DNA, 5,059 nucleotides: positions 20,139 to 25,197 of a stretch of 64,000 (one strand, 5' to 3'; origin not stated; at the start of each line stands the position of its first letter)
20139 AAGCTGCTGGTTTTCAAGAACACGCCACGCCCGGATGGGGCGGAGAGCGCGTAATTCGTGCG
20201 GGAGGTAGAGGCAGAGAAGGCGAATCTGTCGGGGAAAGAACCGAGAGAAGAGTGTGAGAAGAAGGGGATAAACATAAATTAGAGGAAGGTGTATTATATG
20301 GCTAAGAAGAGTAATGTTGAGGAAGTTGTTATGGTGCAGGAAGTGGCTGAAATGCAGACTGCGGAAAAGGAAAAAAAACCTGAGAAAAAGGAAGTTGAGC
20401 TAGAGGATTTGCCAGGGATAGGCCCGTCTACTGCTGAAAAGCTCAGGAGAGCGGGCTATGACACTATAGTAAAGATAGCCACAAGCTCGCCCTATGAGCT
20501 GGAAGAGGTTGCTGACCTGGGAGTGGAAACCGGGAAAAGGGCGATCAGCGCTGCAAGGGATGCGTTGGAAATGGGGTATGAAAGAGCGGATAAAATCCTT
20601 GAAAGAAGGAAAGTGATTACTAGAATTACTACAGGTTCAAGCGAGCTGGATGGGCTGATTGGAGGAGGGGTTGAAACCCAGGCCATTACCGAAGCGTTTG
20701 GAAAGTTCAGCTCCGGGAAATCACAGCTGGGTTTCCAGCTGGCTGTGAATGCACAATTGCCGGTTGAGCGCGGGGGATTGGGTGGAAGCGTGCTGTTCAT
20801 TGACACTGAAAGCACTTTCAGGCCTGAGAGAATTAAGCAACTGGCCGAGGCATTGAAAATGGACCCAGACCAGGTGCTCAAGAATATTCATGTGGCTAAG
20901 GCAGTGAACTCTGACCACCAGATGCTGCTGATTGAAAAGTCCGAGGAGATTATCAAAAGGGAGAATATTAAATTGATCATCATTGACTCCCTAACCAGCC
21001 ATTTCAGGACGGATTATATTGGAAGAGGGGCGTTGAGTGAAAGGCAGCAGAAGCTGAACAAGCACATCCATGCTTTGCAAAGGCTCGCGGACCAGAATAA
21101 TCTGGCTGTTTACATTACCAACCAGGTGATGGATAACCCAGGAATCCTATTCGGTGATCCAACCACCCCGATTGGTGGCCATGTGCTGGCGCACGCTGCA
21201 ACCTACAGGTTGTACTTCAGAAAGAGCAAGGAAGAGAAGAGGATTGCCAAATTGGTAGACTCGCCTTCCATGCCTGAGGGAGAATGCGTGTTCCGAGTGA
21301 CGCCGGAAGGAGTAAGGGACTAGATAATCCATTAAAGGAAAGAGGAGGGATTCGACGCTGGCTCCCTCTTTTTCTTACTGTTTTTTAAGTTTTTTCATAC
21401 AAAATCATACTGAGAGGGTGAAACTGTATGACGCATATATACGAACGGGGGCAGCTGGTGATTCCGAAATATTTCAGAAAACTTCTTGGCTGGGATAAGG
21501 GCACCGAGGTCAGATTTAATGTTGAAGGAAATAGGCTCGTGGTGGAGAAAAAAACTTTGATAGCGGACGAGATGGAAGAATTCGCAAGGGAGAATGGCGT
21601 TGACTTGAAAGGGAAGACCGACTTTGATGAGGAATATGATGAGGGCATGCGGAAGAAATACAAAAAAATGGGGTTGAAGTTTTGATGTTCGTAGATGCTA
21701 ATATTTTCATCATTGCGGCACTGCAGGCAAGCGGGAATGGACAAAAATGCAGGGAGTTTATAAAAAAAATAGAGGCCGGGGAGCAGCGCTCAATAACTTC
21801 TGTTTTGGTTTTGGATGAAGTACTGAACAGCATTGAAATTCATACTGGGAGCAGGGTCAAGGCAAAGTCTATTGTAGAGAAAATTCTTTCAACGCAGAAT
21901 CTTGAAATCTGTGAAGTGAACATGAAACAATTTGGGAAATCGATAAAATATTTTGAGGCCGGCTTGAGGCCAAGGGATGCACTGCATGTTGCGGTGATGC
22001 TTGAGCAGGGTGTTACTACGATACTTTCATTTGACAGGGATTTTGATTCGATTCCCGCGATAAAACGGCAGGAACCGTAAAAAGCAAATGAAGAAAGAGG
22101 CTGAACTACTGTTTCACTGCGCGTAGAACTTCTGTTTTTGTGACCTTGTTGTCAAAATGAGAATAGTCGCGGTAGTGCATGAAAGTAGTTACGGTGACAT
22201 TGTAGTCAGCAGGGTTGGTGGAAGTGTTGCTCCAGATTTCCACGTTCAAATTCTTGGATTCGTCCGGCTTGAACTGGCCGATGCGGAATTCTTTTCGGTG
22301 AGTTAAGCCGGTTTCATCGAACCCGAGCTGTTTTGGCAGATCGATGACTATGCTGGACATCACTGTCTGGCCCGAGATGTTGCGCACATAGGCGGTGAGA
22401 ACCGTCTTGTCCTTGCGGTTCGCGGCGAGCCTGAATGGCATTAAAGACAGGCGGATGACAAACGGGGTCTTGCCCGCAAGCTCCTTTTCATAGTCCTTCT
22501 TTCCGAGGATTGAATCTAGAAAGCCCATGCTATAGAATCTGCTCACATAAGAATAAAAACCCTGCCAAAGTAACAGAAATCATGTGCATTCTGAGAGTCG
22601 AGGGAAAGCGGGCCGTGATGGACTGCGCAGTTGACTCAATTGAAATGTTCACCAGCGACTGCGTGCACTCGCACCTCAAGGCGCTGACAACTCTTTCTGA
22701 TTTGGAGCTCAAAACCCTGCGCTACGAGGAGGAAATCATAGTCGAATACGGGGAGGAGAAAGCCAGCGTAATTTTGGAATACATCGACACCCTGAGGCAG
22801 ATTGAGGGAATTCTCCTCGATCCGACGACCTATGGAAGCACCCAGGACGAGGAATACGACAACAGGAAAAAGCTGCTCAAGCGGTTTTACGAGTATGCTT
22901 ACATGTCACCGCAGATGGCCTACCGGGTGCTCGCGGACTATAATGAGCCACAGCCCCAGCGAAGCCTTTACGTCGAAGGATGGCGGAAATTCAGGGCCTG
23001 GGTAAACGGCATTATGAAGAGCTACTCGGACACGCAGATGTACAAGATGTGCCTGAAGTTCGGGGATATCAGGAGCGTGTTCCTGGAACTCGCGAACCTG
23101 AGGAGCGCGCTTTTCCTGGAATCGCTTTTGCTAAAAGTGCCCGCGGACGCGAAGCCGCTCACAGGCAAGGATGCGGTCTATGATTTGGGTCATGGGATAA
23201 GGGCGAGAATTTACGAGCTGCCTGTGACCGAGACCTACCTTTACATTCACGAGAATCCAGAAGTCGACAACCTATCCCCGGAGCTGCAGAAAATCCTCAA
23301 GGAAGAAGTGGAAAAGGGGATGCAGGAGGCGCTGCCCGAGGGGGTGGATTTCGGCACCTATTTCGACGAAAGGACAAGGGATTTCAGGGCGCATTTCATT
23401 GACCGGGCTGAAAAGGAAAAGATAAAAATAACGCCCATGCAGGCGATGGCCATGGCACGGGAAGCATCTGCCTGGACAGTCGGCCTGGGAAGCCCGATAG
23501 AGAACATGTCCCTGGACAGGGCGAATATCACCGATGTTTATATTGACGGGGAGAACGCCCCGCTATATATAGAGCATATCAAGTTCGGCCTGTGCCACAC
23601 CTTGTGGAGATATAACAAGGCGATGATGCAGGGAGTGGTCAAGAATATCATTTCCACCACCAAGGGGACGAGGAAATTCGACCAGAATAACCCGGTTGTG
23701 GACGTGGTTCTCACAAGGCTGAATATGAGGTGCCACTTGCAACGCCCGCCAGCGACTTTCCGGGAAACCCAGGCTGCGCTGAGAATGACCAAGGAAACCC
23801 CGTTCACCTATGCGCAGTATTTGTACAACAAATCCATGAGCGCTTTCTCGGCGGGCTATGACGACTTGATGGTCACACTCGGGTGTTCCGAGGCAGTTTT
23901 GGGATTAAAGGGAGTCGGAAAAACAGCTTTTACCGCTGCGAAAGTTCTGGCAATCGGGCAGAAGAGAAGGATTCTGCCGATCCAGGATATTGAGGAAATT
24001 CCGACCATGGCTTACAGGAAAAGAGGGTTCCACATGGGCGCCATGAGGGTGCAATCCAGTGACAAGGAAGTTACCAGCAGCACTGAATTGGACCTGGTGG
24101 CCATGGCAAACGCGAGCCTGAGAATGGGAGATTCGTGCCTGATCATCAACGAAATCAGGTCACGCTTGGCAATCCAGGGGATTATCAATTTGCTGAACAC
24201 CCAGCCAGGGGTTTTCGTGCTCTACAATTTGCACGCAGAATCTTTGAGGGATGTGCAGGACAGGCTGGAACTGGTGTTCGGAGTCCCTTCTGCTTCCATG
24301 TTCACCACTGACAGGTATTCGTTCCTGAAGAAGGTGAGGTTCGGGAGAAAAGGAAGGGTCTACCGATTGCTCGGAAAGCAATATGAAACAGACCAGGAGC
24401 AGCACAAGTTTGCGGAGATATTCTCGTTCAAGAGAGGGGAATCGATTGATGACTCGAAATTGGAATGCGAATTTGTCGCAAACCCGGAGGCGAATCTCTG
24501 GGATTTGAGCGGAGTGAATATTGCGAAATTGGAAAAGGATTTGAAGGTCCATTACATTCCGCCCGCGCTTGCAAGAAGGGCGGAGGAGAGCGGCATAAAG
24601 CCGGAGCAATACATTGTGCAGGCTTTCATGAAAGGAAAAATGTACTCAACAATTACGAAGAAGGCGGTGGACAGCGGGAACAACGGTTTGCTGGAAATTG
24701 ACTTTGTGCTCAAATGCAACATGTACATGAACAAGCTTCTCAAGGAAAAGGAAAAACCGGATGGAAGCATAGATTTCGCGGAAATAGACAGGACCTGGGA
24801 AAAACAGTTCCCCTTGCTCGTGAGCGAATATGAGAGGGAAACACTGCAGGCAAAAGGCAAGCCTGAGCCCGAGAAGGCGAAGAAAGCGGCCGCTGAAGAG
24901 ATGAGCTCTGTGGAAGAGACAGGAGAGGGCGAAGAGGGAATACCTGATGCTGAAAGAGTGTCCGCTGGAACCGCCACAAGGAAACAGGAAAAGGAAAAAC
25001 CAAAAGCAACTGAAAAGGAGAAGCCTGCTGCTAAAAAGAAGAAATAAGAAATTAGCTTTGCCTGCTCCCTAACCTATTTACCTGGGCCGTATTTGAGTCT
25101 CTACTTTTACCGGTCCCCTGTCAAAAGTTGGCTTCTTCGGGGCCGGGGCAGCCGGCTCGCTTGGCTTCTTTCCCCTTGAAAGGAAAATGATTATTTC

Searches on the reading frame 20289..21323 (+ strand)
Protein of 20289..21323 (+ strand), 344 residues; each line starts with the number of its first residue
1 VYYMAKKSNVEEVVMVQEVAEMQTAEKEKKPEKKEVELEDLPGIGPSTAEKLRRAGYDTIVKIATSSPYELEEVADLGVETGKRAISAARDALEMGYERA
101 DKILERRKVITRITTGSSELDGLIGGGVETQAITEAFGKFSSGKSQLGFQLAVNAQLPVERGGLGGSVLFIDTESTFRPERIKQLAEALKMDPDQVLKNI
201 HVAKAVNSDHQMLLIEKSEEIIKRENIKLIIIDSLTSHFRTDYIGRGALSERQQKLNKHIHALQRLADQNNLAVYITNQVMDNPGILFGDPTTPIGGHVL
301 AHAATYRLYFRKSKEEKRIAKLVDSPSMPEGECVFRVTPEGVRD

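Call 7: search_protein_families(library=pfam, proteins=[window:20289-21323:+], max_evalue=0.01)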
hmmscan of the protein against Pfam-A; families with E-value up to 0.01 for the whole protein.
window:20289-21323:+ (344 aa): 10 families
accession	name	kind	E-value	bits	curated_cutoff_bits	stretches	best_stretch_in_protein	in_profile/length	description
PF08423.17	Rad51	-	2.1e-92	309.3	22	1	106-344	1-243/244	Rad51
PF00154.27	RecA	-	2.9e-16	60.1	27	1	106-319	26-227/262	recA bacterial DNA recombination protein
PF14520.12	HHH_5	-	2.8e-10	40.9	27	1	37-91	3-57/57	Helix-hairpin-helix domain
PF06745.19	ATPase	-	1.1e-06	28.7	26.6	1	114-241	2-136/231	KaiC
PF11731.14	Cdd1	-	8.7e-06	26.3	25.5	1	35-73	5-43/86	Pathogenicity locus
PF13481.12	AAA_25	-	1.6e-05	25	27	1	112-276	14-186/195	AAA domain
PF00633.29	HHH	-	0.00029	21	24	1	37-53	12-28/30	Helix-hairpin-helix motif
PF21999.2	IMS_HHH_1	-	0.0004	21.2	27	1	39-83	1-43/53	DNA polymerase-iota, thumb domain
PF11798.14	IMS_HHH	-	0.00064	20.3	24.4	1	35-56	10-31/32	IMS family HHH motif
PF10391.15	DNA_pol_lambd_f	-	0.00093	19.4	29.8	1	42-80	7-45/51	Fingers domain of DNA polymerase lambda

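Call 10: find_encoding_contigs(protein=window:20289-21323:+, flank=10000, max_places=4)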
Protein window:20289-21323:+ (344 aa): no gene with exactly this product is on record in the collection.

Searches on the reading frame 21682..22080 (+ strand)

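Call 30: search_protein_families(library=pfam, proteins=[window:21682-22080:+], max_evalue=0.001)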
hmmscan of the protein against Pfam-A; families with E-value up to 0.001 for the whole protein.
window:21682-22080:+ (132 aa): 1 family
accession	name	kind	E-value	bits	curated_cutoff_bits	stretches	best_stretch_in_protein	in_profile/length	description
PF01850.27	PIN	-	1.8e-14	54.8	23.6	1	2-125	1-118/120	PIN domain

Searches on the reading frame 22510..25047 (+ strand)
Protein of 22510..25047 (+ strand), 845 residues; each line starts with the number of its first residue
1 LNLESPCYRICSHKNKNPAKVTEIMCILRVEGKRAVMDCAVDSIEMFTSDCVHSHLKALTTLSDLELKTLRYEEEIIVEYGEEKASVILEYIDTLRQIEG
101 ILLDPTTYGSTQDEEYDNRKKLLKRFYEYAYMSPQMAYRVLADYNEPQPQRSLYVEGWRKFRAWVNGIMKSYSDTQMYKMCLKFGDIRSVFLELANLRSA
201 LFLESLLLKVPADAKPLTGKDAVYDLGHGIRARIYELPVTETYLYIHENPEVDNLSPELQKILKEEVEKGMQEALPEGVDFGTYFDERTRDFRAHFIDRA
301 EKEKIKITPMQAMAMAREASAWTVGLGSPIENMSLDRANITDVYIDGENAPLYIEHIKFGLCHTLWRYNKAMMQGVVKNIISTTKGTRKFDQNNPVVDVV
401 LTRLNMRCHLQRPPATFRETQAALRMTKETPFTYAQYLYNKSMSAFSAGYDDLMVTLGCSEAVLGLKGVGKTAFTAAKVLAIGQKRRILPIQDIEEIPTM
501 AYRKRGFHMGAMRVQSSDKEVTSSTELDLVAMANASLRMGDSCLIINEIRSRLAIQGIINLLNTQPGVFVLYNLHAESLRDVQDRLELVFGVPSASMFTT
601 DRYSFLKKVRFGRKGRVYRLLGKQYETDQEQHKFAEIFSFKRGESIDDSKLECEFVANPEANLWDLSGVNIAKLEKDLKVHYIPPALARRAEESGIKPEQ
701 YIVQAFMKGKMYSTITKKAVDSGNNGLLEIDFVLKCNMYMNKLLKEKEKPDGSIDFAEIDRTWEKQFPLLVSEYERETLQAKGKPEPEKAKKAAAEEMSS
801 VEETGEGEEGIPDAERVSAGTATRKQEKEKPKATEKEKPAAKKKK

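Call 7: search_protein_families(library=pfam, proteins=[window:22510-25047:+], max_evalue=0.01)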
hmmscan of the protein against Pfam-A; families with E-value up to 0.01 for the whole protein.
window:22510-25047:+ (845 aa): 0 families

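Call 11: search_protein_families(library=ncbifam, proteins=[window:22510-25047:+], max_evalue=0.01)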
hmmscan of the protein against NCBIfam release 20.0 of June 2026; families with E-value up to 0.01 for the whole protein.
window:22510-25047:+ (845 aa): 5 families
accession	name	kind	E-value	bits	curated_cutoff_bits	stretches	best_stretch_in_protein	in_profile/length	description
TIGR03819.1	heli_sec_ATPase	hypoth_equivalog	2e-14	53.6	373.15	1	307-587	33-298/340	TadA family conjugal transfer-associated ATPase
NF058587.1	archaellum_moto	equivalog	2.1e-12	46.6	550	1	267-610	88-418/527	archaellum flagellar ATPase motor FlaI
TIGR02788.1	VirB11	equivalog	9.9e-10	37.9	249.95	1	463-589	149-265/308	P-type DNA transfer ATPase VirB11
TIGR02782.1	TrbB_P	equivalog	6.1e-06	25.7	304.55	1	334-590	17-256/303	P-type conjugative transfer ATPase TrbB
NF010475.0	PRK13900.1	equivalog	0.00047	19.3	389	1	465-588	167-281/333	type IV secretion system ATPase VirB11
